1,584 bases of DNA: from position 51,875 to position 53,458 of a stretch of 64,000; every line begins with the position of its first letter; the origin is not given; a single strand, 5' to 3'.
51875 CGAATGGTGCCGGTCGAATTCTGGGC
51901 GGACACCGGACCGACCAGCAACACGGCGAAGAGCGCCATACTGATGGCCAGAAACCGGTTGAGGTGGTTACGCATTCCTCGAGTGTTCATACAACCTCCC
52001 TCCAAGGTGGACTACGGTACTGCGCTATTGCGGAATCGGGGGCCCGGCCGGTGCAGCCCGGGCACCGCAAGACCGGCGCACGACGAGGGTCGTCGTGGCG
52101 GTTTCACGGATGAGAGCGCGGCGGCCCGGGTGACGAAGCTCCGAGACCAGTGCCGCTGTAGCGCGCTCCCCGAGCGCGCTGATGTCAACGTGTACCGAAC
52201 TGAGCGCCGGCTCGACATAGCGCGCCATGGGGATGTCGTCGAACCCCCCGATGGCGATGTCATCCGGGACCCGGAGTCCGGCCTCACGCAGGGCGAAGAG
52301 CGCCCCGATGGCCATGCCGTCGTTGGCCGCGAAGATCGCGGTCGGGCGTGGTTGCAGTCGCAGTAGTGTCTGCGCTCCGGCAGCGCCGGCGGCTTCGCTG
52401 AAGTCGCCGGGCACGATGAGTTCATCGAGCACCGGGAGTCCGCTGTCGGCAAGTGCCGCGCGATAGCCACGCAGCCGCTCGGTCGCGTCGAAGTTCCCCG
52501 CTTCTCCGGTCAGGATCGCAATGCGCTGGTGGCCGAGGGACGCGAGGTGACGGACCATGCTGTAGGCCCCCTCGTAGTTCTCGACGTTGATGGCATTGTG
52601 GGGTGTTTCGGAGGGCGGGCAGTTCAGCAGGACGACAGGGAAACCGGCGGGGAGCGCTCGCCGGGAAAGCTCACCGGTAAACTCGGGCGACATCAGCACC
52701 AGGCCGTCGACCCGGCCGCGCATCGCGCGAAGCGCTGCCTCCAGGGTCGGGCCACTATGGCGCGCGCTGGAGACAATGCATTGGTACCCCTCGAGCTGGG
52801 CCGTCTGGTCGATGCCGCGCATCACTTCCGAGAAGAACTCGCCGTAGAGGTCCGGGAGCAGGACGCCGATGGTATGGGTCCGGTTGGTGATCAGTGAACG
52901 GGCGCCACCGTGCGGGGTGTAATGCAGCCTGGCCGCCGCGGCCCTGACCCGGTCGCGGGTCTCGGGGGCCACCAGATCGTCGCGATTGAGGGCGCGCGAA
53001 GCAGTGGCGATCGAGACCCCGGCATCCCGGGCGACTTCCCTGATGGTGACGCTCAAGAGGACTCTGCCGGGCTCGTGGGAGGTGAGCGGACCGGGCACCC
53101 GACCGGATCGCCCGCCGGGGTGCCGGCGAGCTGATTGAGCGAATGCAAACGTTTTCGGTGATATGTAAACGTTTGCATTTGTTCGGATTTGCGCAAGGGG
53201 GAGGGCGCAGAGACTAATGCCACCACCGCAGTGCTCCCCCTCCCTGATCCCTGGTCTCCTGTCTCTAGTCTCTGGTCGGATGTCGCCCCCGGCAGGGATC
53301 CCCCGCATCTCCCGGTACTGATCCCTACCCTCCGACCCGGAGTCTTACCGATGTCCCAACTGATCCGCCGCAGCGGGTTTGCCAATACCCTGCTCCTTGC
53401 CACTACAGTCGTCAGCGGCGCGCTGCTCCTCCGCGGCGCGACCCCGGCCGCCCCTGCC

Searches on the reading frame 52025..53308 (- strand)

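Call 64: search_protein_families(library=pfam, proteins=[window:52025-53308:-], max_evalue=0.00001)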
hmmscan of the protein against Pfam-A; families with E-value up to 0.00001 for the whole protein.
window:52025-53308:- (427 aa): 4 families
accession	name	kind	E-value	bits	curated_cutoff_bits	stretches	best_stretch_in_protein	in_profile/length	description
PF13377.12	Peripla_BP_3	-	1.3e-37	129.9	26.5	1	252-414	1-167/167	Periplasmic binding protein-like domain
PF00532.27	Peripla_BP_1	-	2.5e-27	96.5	22.2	1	144-360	1-229/281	Periplasmic binding proteins and sugar binding domain of LacI family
PF13407.12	Peripla_BP_4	-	3.1e-22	79.8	35.1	1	147-362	1-222/258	Periplasmic binding protein domain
PF00356.27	LacI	-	2.4e-15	56.5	27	1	88-132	1-45/46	Bacterial regulatory proteins, lacI family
